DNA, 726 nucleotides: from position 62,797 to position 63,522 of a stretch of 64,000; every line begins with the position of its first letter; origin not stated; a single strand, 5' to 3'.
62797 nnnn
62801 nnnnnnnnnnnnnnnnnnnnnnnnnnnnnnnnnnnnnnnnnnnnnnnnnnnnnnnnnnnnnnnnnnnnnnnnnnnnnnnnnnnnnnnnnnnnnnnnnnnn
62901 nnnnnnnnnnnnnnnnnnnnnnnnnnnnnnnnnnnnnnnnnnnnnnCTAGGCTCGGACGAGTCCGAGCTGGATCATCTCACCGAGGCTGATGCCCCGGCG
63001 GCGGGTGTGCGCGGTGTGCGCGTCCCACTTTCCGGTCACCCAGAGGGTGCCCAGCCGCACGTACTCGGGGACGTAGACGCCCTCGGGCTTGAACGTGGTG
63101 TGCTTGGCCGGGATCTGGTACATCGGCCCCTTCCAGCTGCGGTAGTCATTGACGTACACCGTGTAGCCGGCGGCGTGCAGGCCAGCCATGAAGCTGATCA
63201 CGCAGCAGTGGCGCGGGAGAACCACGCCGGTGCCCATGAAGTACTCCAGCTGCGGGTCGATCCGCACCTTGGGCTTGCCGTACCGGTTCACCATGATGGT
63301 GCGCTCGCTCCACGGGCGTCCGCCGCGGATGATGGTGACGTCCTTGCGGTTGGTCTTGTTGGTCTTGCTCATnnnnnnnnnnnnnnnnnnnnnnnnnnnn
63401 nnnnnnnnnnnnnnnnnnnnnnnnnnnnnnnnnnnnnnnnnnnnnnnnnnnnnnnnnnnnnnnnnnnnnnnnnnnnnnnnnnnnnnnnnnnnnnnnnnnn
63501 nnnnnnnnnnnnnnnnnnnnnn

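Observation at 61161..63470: High-GC four-gene minus-strand block: NrtR-family regulator with three small unknown proteins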

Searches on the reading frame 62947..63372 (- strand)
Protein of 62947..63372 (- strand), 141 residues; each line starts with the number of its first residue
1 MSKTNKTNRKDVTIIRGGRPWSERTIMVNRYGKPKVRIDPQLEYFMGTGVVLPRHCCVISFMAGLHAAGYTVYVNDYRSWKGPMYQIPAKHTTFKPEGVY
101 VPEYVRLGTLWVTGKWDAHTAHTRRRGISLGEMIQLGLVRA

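Call 3: search_protein_families(library=pfam, proteins=[window:62947-63372:-], max_evalue=1)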
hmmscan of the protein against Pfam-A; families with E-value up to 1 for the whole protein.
window:62947-63372:- (141 aa): 0 families

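Call 4: search_protein_families(library=ncbifam, proteins=[window:62947-63372:-], max_evalue=1)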
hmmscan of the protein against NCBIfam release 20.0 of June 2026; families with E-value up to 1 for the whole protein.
window:62947-63372:- (141 aa): 1 family
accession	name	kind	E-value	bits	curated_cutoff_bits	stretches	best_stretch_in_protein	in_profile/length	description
TIGR02766.1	crypt_chrom_pln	subfamily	0.013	14.3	603.85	1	92-136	415-463/480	cryptochrome photoreceptor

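Call 14: search_protein_families(library=phrogs, proteins=[window:62947-63372:-], max_evalue=0.1)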
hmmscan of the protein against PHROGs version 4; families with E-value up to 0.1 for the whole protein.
window:62947-63372:- (141 aa): 0 families

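Call 15: search_protein_families(library=padloc, proteins=[window:62947-63372:-], max_evalue=0.1)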
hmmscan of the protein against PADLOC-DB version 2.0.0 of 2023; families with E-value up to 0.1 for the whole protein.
window:62947-63372:- (141 aa): 0 families

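Call 17: find_encoding_contigs(protein=window:62947-63372:-, flank=10000, max_places=6)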
Protein window:62947-63372:- (141 aa): 1 contig read that carries it; 1 place shown.
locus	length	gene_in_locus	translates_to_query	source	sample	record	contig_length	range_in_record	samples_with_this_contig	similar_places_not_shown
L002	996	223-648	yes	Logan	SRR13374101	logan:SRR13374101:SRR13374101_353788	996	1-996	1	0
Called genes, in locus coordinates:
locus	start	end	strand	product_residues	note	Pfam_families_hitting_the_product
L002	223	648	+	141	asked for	-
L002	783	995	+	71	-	?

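Call 48: search_solved_structures(query=window:62947-63372:-, max_evalue=10)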
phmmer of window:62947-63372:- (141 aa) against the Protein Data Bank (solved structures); distinct sequences matched with E-value up to 10: 8.
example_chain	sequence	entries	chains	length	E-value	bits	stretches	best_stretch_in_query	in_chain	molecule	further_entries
9nvv_b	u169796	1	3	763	0.064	16.2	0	4-58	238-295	HIV envelope gp120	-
6lz3_A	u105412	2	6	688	0.14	15.1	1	94-139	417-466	Cryptochrome2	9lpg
6x24_A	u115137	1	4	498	0.38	13.6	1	93-132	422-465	Cryptochrome-2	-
9rvp_A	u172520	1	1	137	0.41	13.5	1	60-95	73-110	Genome polyprotein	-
7nbv_A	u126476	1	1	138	0.42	13.5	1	60-95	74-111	Capsid protein VP0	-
6k8i_A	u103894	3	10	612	0.51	13.2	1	92-132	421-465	Cryptochrome-2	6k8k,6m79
7x0x_D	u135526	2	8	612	0.51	13.2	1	93-132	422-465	Cryptochrome-2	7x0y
6lz7_A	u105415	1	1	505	0.81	12.6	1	94-132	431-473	Cryptochrome-1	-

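Call 50: find_homologous_proteins(query=window:62947-63372:-, max_evalue=0.01)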
Query window:62947-63372:- (141 aa): 2 proteins with E <= 0.01 among 12 candidates.
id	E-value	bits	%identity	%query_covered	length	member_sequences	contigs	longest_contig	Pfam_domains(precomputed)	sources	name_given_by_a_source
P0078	6.4e-85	300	90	99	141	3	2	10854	-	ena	-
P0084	2.3e-65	237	73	99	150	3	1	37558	-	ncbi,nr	ncbi:MAG: hypothetical protein HQ488_02360 [Parcubacteria group bacterium]|nr:hypothetical protein [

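Call 51: find_encoding_contigs(protein=P0084, flank=10000, max_places=3)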
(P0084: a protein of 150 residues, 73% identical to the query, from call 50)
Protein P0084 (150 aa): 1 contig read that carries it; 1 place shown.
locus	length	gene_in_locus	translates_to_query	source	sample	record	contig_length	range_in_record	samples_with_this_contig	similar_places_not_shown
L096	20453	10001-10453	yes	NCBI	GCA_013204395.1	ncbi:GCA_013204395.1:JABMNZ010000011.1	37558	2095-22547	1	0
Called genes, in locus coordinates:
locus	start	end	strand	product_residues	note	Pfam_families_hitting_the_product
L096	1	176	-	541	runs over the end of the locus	PF01656:CbiA (weak), PF06418:CTP_synth_N, PF00117:GATase, PF07722:Peptidase_C26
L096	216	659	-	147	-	PF01281:Ribosomal_L9_N, PF03948:Ribosomal_L9_C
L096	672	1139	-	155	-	PF00578:AhpC-TSA, PF08534:Redoxin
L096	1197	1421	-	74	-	PF04070:DUF378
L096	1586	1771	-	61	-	-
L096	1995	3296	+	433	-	PF00342:PGI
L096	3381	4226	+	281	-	-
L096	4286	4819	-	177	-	-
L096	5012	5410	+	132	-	-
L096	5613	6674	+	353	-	-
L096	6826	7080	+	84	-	PF00076:RRM_1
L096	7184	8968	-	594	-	PF06480:FtsH_ext, PF13191:AAA_16 (faint), PF00004:AAA, PF07728:AAA_5 (faint), PF17862:AAA_lid_3, PF01434:Peptidase_M41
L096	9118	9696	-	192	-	PF00081:Sod_Fe_N, PF02777:Sod_Fe_C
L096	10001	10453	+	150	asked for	-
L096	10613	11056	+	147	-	-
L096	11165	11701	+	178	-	-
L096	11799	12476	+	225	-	-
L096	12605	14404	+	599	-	PF00009:GTP_EFTU, PF01926:MMR_HSR1 (weak), PF22042:EF-G_D2, PF03144:GTP_EFTU_D2, PF00679:EFG_C, PF21018:BipA_C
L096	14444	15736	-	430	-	PF02689:Herpes_Helicase (faint), PF05970:PIF1, PF13245:AAA_19, PF13604:AAA_30, PF13401:AAA_22 (faint), PF13538:UvrD_C_2 (weak)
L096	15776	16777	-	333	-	-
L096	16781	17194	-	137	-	PF01878:EVE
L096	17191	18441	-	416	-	PF00070:Pyr_redox (faint), PF00890:FAD_binding_2 (faint), PF01134:GIDA (faint), PF01266:DAO (faint), PF03486:HI0933_like, PF07992:Pyr_redox_2 (faint), PF12831:FAD_oxidored, PF22780:HI0933_like_1st, +2 more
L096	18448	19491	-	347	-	PF03009:GDPD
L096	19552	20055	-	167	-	-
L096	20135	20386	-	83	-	-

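Call 59: find_related_loci(query=A3, collection=metagenome_contigs, flank=8000)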
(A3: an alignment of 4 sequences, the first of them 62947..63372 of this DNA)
Query A3 (141 aa) in metagenome_contigs; peptide patterns used: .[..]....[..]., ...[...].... (x = any residue, [..] = any of these).
197 stretches matched a pattern, but none encodes a relative of the query by tblastn (E <= 1e-3).

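Call 64: find_related_loci(query=A3, collection=viral_contigs, flank=5000)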
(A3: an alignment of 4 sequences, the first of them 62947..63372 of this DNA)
Query A3 (141 aa) in viral_contigs; peptide patterns used: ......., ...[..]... (x = any residue, [..] = any of these).
47 stretches matched a pattern, but none encodes a relative of the query by tblastn (E <= 1e-3).

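Call 71: predict_structure(alignment_id=A3)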
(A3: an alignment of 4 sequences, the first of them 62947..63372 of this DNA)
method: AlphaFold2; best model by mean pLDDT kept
length: 141 residues; sequences in the alignment: 4
mean_pLDDT: 37.4   pTM: 0.37
mean pLDDT of the five models: 37.4, 34.5, 33.8, 31.7, 29.9
residues with pLDDT >= 90: 0; 70-90: 0; 50-70: 24; < 50: 117
segments of 3 or more residues with pLDDT < 50: 1-57, 74-86, 93-101, 109-141
pLDDT, mean of each block of 10 residues (from residue 1): 27 28 28 30 28 40 55 42 47 41 49 38 32 38 38
secondary structure, 60 per line:
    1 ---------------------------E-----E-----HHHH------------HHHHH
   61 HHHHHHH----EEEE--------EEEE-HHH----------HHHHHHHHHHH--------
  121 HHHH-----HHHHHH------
elements in order: H40-43 H56-67 E72-75 E84-87 H102-112 H121-124 H130-135
